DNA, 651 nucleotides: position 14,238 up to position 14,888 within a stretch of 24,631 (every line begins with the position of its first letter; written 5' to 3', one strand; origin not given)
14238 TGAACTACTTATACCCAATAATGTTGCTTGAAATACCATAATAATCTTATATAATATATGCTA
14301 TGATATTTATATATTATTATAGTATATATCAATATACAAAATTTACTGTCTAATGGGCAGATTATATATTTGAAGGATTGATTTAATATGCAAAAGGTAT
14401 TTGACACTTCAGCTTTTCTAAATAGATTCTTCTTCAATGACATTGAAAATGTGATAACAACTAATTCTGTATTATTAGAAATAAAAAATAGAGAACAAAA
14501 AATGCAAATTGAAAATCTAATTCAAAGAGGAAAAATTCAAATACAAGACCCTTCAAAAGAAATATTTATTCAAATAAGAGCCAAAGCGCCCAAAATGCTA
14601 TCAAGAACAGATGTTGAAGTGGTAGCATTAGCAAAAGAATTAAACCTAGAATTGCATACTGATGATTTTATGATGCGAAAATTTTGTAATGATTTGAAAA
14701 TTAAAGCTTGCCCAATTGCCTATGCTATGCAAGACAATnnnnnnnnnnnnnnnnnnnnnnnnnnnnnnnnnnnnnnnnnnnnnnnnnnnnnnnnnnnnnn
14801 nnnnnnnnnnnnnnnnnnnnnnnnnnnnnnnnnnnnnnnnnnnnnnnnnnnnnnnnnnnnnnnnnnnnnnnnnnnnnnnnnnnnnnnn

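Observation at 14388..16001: Nob1-like PIN endonuclease domain fused to the N-terminus of the CCA-adding enzyme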

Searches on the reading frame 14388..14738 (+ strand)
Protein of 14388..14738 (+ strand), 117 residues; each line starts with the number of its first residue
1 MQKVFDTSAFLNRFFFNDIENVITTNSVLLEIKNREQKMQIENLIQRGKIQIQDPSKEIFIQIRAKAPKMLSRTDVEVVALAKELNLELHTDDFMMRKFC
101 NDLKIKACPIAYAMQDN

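Call 3: search_protein_families(library=pfam, proteins=[window:14388-14738:+], max_evalue=1)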
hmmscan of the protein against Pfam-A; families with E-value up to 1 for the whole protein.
window:14388-14738:+ (117 aa): 5 families
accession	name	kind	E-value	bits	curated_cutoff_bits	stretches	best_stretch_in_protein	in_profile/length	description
PF17146.10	PIN_6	-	2.2e-12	47.7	27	1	4-85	2-87/87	PIN domain of ribonuclease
PF08745.17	PIN_5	-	0.00011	22.1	27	1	72-107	155-190/205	PINc domain ribonuclease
PF20698.3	PIN-TPR-GreABC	-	0.023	15.4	27.8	1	42-100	80-136/138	PIN domain associated with the TPR-GreAB-C-PIN system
PF13118.11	DUF3972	-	0.035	15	26.2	1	37-81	9-53/125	Protein of unknown function (DUF3972)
PF01850.27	PIN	-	0.13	13.3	23.6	1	39-98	56-116/120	PIN domain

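Call 4: search_protein_families(library=ncbifam, proteins=[window:14388-14738:+], max_evalue=1)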
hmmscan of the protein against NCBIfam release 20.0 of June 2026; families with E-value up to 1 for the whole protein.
window:14388-14738:+ (117 aa): 8 families
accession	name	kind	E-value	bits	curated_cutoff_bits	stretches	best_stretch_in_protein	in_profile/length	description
NF009146.0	PRK12496.1-3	equivalog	3.1e-16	59.5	268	1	3-106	3-107/162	hypothetical protein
NF009145.0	PRK12496.1-2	equivalog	1.6e-12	47.4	223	1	1-104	3-115/167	hypothetical protein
NF009147.0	PRK12496.1-4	equivalog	1.3e-11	44.3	311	1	3-114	7-120/170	hypothetical protein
NF009144.0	PRK12496.1-1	equivalog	1.8e-11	44.4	297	1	1-111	1-113/176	hypothetical protein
NF009148.0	PRK12496.1-5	equivalog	1.2e-09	38.2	243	1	1-106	1-109/163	hypothetical protein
TIGR03875.1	RNA_lig_partner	hypoth_equivalog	4.4e-05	23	95.3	1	72-107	157-192/206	RNA ligase partner protein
NF003344.0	PRK04358.1-5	equivalog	0.00074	18.9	241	1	71-107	140-176/194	hypothetical protein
NF003345.0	PRK04358.1-6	equivalog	0.00089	18.8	260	1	72-107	163-198/219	hypothetical protein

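Call 5: search_solved_structures(query=window:14388-14738:+, max_evalue=10, show_alignments=3)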
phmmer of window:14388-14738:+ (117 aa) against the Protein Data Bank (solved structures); distinct sequences matched with E-value up to 10: 6.
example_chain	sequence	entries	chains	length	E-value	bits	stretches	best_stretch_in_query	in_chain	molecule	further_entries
2lcq_A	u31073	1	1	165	2.3e-13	53.5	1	4-103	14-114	Putative toxin VapC6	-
8c01_o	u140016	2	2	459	0.0029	21.1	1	15-102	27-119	20S-pre-rRNA D-site endonuclease NOB1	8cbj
7og5_H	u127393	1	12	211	0.051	17.1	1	56-108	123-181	RNA-free ribonuclease P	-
1s68_A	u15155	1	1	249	0.52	13.8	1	89-110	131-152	RNA Ligase 2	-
2hvq_A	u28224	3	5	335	0.68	13.5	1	89-110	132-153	Hypothetical 37.6 kDa protein in Gp24-hoc intergenic region | T4 RNA ligase 2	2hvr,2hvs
8ga6_A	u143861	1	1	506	1.7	12.2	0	56-105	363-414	THR6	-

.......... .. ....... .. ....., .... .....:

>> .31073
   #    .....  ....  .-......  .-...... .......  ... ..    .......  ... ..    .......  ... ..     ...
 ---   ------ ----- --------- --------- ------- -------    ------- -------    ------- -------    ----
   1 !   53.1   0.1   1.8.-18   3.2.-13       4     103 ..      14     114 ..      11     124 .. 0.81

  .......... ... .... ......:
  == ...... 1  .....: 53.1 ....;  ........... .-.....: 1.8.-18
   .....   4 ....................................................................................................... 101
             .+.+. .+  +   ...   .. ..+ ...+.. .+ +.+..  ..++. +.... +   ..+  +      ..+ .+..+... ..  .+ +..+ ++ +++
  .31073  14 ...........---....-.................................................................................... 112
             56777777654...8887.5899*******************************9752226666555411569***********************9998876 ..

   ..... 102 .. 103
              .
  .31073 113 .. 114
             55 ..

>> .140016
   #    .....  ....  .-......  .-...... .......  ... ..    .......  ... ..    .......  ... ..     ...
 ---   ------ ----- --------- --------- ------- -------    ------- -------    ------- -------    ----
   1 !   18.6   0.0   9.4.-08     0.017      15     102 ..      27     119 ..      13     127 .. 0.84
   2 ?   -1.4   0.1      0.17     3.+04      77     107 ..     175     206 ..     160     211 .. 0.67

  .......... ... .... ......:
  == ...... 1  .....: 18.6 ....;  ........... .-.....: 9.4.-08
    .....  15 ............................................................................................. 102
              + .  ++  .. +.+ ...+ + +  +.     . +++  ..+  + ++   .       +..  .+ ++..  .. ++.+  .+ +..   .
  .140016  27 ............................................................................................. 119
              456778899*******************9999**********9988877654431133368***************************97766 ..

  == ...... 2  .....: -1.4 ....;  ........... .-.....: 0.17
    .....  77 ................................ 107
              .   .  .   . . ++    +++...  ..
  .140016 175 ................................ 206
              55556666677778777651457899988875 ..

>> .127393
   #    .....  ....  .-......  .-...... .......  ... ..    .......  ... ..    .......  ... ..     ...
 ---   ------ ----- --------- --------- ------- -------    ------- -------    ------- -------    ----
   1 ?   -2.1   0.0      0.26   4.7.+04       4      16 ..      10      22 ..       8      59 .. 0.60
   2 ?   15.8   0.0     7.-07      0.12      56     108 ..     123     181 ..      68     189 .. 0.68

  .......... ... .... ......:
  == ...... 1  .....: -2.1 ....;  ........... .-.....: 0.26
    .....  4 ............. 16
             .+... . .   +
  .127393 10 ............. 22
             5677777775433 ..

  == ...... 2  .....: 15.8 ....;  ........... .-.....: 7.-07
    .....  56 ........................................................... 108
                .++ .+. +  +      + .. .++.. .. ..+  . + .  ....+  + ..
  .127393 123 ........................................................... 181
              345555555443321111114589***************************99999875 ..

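Call 16: find_homologous_proteins(query=A2, max_evalue=0.001)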
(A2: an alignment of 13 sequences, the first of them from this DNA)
Query A2 (13 sequences) (112 aa, profile of the alignment): 1109 proteins with E <= 0.001 among 8000 candidates; the best 120 are listed.
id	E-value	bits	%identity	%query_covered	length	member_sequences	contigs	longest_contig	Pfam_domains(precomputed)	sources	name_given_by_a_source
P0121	1.8e-42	162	58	98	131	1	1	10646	PF17146.11,PF11848.14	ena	-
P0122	5.7e-34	135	45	96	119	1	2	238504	PF17146.11,PF08745.18,PF11848.14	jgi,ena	jgi:endoribonuclease Nob1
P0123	1.2e-30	124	43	94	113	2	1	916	PF17146.11,PF11848.14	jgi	-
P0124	1.0e-21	95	37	95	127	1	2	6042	PF17146.11,PF01850.28,PF08745.18,PF11848.14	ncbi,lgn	ncbi:MAG: NOB1 family endonuclease [archaeon]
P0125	3.1e-21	94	39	97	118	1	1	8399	PF17146.11,PF08745.18,PF11848.14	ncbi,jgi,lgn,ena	-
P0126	2.0e-19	88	37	95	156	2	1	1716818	PF17146.11,PF01850.28,PF08745.18,PF11848.14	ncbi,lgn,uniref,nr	ncbi:Nucleotide binding protein, putative, containing PIN domain [Pyrococcus yayanosii CH1]|uniref:E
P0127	6.4e-19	86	35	95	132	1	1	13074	PF17146.11,PF08745.18,PF11848.14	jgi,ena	-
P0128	6.5e-19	86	35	95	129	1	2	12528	PF17146.11,PF08745.18,PF11848.14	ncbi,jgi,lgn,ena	-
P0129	1.7e-18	85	37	92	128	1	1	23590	PF17146.11,PF01850.28,PF11848.14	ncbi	-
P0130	1.8e-18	85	35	97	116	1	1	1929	PF17146.11,PF08745.18,PF11848.14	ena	-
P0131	3.2e-18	84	34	100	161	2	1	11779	PF17146.11,PF08745.18,PF11848.14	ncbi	ncbi:PIN domain-containing protein [Methanocaldococcus infernus]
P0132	3.2e-18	84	33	95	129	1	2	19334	PF17146.11,PF08745.18,PF11848.14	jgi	-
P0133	3.8e-18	84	38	97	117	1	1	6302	PF17146.11,PF08745.18,PF11848.14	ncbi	-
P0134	9.4e-18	82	38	95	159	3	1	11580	PF17146.11,PF08745.18,PF11848.14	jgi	-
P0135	2.7e-17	81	39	92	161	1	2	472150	PF17146.11,PF08745.18,PF11848.14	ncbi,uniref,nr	ncbi:hypothetical protein E3E31_05190 [Thermococcus sp. M39]|uniref:type II toxin-antitoxin system V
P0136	5.9e-17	80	39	93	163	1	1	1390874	PF17146.11,PF08745.18,PF11848.14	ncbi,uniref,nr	ncbi:hypothetical protein E3E36_01615 [Thermococcus sp. M36]|uniref:type II toxin-antitoxin system V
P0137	6.7e-17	80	36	96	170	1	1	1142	PF17146.11,PF08745.18,PF11848.14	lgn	-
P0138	9.4e-17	79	37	84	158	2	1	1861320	PF17146.11,PF08745.18,PF11848.14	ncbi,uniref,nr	ncbi:type II toxin-antitoxin system VapC family toxin [Pyrococcus sp. NA2]|uniref:type II toxin-anti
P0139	9.9e-17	79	43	80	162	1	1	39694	PF17146.11,PF11848.14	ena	-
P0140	1.0e-16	79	36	92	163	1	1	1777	PF17146.11,PF08745.18,PF11848.14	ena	-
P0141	1.2e-16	79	29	100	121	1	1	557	PF17146.11,PF11848.14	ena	-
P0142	1.3e-16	79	34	97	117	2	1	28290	PF17146.11,PF08745.18,PF11848.14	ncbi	-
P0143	1.7e-16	78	33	94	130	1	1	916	PF17146.11,PF08745.18,PF11848.14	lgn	-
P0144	1.8e-16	78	34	97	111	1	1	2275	PF17146.11,PF11848.14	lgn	-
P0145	2.7e-16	78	34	93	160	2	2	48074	PF17146.11,PF11848.14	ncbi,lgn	ncbi:MAG: hypothetical protein QXY62_03715 [Candidatus Altiarchaeota archaeon]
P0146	2.7e-16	78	36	92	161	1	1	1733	PF17146.11,PF08745.18,PF11848.14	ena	-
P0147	4.4e-16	77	33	98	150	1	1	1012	PF17146.11,PF11848.14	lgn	-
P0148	5.0e-16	77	33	98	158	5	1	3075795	PF17146.11,PF11848.14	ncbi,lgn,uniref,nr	ncbi:NOB1 family endonuclease [Saccharolobus caldissimus]|uniref:PIN domain-containing protein n=1 T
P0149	5.1e-16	77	36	92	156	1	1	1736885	PF17146.11,PF08745.18,PF11848.14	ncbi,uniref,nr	ncbi:type II toxin-antitoxin system VapC family toxin [Pyrococcus sp. ST04]|uniref:type II toxin-ant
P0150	5.7e-16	77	35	92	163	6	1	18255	PF17146.11,PF08745.18,PF11848.14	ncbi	ncbi:type II toxin-antitoxin system VapC family toxin [Thermococcus sp.]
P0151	6.1e-16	77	40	96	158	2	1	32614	PF17146.11,PF11848.14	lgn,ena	-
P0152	6.7e-16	76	35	97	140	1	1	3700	PF17146.11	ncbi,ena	-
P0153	7.0e-16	76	35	92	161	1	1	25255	PF17146.11,PF08745.18,PF11848.14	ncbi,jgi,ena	-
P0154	7.9e-16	76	36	92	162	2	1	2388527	PF17146.11,PF08745.18,PF11848.14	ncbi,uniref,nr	ncbi:type II toxin-antitoxin system VapC family toxin [Thermococcus barophilus]|uniref:Endoribonucle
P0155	8.5e-16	76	36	92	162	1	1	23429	PF17146.11,PF08745.18,PF11848.14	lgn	-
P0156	9.2e-16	76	38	92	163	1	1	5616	PF17146.11,PF08745.18,PF11848.14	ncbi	-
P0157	1.1e-15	76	33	95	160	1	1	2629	PF17146.11,PF01850.28,PF08745.18,PF11848.14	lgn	-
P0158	1.1e-15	76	35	93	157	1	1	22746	PF17146.11,PF11848.14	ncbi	-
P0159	1.1e-15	76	38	80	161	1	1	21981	PF17146.11,PF11848.14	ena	-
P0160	1.1e-15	76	37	92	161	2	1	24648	PF17146.11,PF08745.18,PF11848.14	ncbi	ncbi:type II toxin-antitoxin system VapC family toxin [Thermococcus sp.]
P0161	1.1e-15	76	33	96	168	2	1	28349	PF17146.11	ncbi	-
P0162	1.4e-15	75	33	92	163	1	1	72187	PF17146.11,PF08745.18,PF11848.14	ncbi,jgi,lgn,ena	-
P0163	1.6e-15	75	35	83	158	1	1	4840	PF17146.11,PF08745.18,PF11848.14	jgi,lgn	-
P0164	1.6e-15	75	37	97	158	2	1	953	PF17146.11,PF11848.14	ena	-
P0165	1.7e-15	75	36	92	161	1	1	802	PF17146.11,PF08745.18,PF11848.14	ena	-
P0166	1.7e-15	75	27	98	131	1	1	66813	PF17146.11,PF08745.18,PF11848.14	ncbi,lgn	-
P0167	1.7e-15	75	36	93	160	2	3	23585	PF17146.11,PF08745.18,PF11848.14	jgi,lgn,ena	-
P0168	2.0e-15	75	35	92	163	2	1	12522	PF17146.11,PF08745.18,PF11848.14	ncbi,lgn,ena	-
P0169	2.3e-15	75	37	93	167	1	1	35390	PF17146.11,PF08745.18,PF11848.14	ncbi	ncbi:type II toxin-antitoxin system VapC family toxin [Thermococcus sp.]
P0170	2.5e-15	75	36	92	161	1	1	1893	PF17146.11,PF08745.18,PF11848.14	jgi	-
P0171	2.7e-15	74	37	93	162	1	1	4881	PF17146.11,PF01850.28,PF08745.18,PF11848.14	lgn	-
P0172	2.8e-15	74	36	92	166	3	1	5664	PF17146.11,PF08745.18,PF11848.14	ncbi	-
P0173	2.8e-15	74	36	92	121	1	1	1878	PF17146.11,PF08745.18,PF11848.14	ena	-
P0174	3.4e-15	74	36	92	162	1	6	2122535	PF17146.11,PF08745.18,PF11848.14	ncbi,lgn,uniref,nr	ncbi:hypothetical protein TEU_11010 [Thermococcus eurythermalis]|uniref:Endoribonuclease Nob1 n=1 Ta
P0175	3.4e-15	74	31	95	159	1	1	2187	PF17146.11,PF08745.18,PF11848.14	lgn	-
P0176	3.6e-15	74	33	96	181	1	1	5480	PF17146.11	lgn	-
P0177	3.6e-15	74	36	93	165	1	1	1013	PF17146.11,PF08745.18,PF11848.14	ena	-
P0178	4.0e-15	74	36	92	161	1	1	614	PF17146.11,PF08745.18,PF11848.14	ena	-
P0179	4.2e-15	74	34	92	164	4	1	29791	PF17146.11,PF08745.18,PF11848.14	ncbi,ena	-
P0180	4.3e-15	74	36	80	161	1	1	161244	PF17146.11,PF11848.14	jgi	-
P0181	4.5e-15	74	35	91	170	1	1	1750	PF17146.11,PF08745.18,PF11848.14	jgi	jgi:UPF0271 protein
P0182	4.6e-15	74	34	92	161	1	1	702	PF17146.11,PF08745.18,PF11848.14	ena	-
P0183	4.7e-15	74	36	92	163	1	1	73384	PF17146.11,PF08745.18,PF11848.14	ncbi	ncbi:type II toxin-antitoxin system VapC family toxin [Thermococcus sp.]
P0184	4.7e-15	74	36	83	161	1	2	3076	PF17146.11,PF08745.18,PF11848.14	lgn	-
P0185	5.0e-15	74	35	92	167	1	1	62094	PF17146.11,PF08745.18,PF11848.14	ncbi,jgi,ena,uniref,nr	ncbi:type II toxin-antitoxin system VapC family toxin [Thermococcus sp.]|uniref:type II toxin-antito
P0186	6.8e-15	73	36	92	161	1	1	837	PF17146.11,PF08745.18,PF11848.14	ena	-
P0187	6.8e-15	73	35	92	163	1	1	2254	PF17146.11,PF08745.18,PF11848.14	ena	-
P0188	7.4e-15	73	38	92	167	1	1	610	PF17146.11,PF08745.18,PF11848.14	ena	-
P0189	7.7e-15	73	41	97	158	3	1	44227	PF17146.11,PF01850.28,PF11848.14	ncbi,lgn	-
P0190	8.4e-15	73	36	92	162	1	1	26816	PF17146.11,PF08745.18,PF11848.14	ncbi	ncbi:type II toxin-antitoxin system VapC family toxin [Thermococcus sp.]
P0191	9.1e-15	73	36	92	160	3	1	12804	PF17146.11,PF08745.18,PF11848.14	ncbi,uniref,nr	ncbi:type II toxin-antitoxin system VapC family toxin [Thermococcus sp.]|uniref:type II toxin-antito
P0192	9.1e-15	73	34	98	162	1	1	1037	PF17146.11,PF08745.18,PF11848.14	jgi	jgi:UPF0271 protein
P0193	9.6e-15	73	36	92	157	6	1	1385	PF17146.11,PF01850.28,PF11848.14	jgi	jgi:UPF0271 protein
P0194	1.1e-14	73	35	92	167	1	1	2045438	PF17146.11,PF08745.18,PF11848.14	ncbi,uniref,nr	ncbi:type II toxin-antitoxin system VapC family toxin [Thermococcus gammatolerans]|uniref:Endoribonu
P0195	1.2e-14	72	36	83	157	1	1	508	PF17146.11,PF08745.18,PF11848.14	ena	-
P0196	1.3e-14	72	36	92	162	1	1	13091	PF17146.11,PF08745.18,PF11848.14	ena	-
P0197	1.3e-14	72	39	83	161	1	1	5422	PF17146.11,PF01850.28,PF08745.18,PF20698.4,PF11848.14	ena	-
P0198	1.3e-14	72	35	92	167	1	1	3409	PF17146.11,PF08745.18,PF11848.14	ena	-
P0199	1.4e-14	72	34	92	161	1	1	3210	PF17146.11,PF08745.18,PF11848.14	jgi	-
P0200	1.5e-14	72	36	91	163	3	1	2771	PF17146.11,PF08745.18,PF11848.14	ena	-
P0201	1.6e-14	72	32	99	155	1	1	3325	PF17146.11,PF08745.18,PF11848.14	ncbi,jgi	jgi:UPF0271 protein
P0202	1.8e-14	72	31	97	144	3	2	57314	PF17146.11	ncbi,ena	-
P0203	2.0e-14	72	32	95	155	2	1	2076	PF17146.11,PF01850.28,PF08745.18,PF11848.14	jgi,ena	-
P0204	2.2e-14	71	36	93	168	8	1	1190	PF17146.11,PF08745.18,PF11848.14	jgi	jgi:UPF0271 protein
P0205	2.4e-14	71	35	93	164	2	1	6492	PF17146.11,PF08745.18,PF11848.14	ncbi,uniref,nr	ncbi:type II toxin-antitoxin system VapC family toxin [Thermococcus sp.]|uniref:type II toxin-antito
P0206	2.4e-14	71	36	92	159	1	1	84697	PF17146.11,PF08745.18,PF11848.14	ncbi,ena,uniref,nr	ncbi:type II toxin-antitoxin system VapC family toxin [Thermococcus sp.]|uniref:type II toxin-antito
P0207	2.5e-14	71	36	93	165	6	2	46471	PF17146.11,PF08745.18,PF11848.14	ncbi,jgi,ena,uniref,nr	ncbi:type II toxin-antitoxin system VapC family toxin [Thermococcus sp.]|uniref:type II toxin-antito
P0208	2.7e-14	71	37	83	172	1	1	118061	PF17146.11,PF01850.28,PF08745.18,PF20698.4,PF11848.14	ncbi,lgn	ncbi:MAG: PIN domain-containing protein [Candidatus Aenigmatarchaeota archaeon]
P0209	2.9e-14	71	35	92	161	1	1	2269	PF17146.11,PF08745.18,PF11848.14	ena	-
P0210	2.9e-14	71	35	92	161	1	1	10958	PF17146.11,PF08745.18,PF11848.14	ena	-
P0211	3.0e-14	71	36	92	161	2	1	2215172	PF17146.11,PF08745.18,PF11848.14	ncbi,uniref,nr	ncbi:hypothetical protein OCC_04882 [Thermococcus litoralis DSM 5473]|uniref:Endoribonuclease Nob1 n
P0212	3.2e-14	71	34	92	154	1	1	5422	PF17146.11,PF11848.14,PF09723.16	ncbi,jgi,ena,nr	ncbi:MAG: hypothetical protein DRN29_07415 [Thermoplasmata archaeon]|nr:MAG: hypothetical protein DR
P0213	3.2e-14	71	36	91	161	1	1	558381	PF17146.11,PF08745.18,PF11848.14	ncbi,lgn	ncbi:type II toxin-antitoxin system VapC family toxin [Thermococcus prieurii]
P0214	3.3e-14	71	35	92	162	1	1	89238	PF17146.11,PF08745.18,PF11848.14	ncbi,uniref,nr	ncbi:type II toxin-antitoxin system VapC family toxin [Thermococcus sp.]|uniref:type II toxin-antito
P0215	4.3e-14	71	36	88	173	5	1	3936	PF17146.11,PF08745.18,PF11848.14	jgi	jgi:UPF0271 protein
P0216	4.5e-14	70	35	92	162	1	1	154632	PF17146.11,PF08745.18,PF11848.14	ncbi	ncbi:type II toxin-antitoxin system VapC family toxin [Thermococcus sp.]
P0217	4.6e-14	70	35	83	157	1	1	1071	PF17146.11,PF01850.28,PF08745.18,PF11848.14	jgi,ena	-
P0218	5.4e-14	70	29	96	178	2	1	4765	PF17146.11,PF08745.18,PF11848.14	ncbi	-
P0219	5.4e-14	70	33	84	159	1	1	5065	PF17146.11,PF01850.28,PF08745.18,PF11848.14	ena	-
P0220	6.6e-14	70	35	93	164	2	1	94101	PF17146.11,PF08745.18,PF11848.14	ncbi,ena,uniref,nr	ncbi:type II toxin-antitoxin system VapC family toxin [Thermococcus sp.]|uniref:type II toxin-antito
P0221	6.9e-14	70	35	88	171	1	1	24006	PF17146.11,PF08745.18,PF11848.14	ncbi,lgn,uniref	ncbi:type II toxin-antitoxin system VapC family toxin [Thermococcus peptonophilus]|uniref:type II to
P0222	6.9e-14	70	36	93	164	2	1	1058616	PF17146.11,PF08745.18,PF11848.14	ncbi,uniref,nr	ncbi:type II toxin-antitoxin system VapC family toxin [Thermococcus zilligii]|uniref:type II toxin-a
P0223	7.8e-14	70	33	92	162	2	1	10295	PF17146.11,PF08745.18,PF11848.14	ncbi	-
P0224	8.7e-14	70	31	89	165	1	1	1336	PF17146.11,PF08745.18,PF11848.14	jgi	jgi:UPF0271 protein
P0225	8.8e-14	70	32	96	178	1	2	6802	PF17146.11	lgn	-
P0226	9.6e-14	69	29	95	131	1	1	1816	PF17146.11,PF08745.18,PF11848.14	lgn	-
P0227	1.1e-13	69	35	90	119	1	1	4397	PF17146.11,PF11848.14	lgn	-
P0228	1.1e-13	69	32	95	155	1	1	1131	PF17146.11,PF08745.18,PF11848.14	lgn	-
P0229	1.2e-13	69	37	83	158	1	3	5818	PF17146.11,PF08745.18,PF11848.14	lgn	-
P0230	1.2e-13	69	38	81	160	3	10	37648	PF17146.11,PF08745.18,PF11848.14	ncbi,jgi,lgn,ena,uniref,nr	ncbi:hypothetical protein DRN43_02960 [Thermococci archaeon]|uniref:type II toxin-antitoxin system V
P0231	1.9e-13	69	32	98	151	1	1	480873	PF17146.11,PF08745.18,PF11848.14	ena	-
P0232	2.3e-13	68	33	98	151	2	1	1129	PF17146.11,PF08745.18,PF11848.14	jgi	jgi:UPF0271 protein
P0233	2.7e-13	68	36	95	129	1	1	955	PF17146.11,PF13638.13,PF11848.14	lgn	-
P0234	2.7e-13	68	32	78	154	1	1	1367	PF17146.11,PF08745.18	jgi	jgi:endoribonuclease Nob1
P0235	3.8e-13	68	34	80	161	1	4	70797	PF17146.11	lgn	-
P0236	3.9e-13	67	33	91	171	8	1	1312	PF17146.11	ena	-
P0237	4.0e-13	67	35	92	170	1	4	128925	PF17146.11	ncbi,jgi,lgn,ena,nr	ncbi:MAG: hypothetical protein B6U69_00660 [Thermofilum sp. ex4484_15]|nr:MAG: hypothetical protein 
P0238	4.5e-13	67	34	96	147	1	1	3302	PF17146.11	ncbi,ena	-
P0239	6.6e-13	67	29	96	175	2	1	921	PF17146.11,PF08745.18,PF11848.14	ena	-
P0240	6.8e-13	67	34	91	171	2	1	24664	PF17146.11,PF08745.18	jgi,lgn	-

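Call 17: find_encoding_contigs(protein=P0121, flank=6000, max_places=2)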
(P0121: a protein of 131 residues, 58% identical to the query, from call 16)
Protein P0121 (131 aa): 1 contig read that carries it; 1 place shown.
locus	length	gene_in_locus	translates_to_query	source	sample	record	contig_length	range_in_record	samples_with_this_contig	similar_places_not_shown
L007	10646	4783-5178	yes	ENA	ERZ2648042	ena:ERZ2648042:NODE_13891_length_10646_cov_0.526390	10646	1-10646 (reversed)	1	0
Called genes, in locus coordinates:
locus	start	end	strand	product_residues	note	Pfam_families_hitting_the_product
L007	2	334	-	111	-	?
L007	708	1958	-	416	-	PF00270:DEAD (faint), PF00271:Helicase_C, PF19306:WHD_Lhr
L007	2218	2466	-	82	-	PF00270:DEAD (weak)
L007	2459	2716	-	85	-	-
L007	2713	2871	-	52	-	-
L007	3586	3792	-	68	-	-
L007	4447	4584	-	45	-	PF23023:Anti-Pycsar_Apyc1 (weak)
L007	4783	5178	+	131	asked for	PF17146:PIN_6, PF11848:DUF3368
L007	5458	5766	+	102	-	PF09249:tRNA_NucTransf2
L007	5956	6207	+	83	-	-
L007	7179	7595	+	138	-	-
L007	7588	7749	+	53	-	-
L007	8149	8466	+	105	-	-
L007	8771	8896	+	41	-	-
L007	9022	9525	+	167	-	PF13191:AAA_16 (weak), PF01637:ATPase_2, PF13401:AAA_22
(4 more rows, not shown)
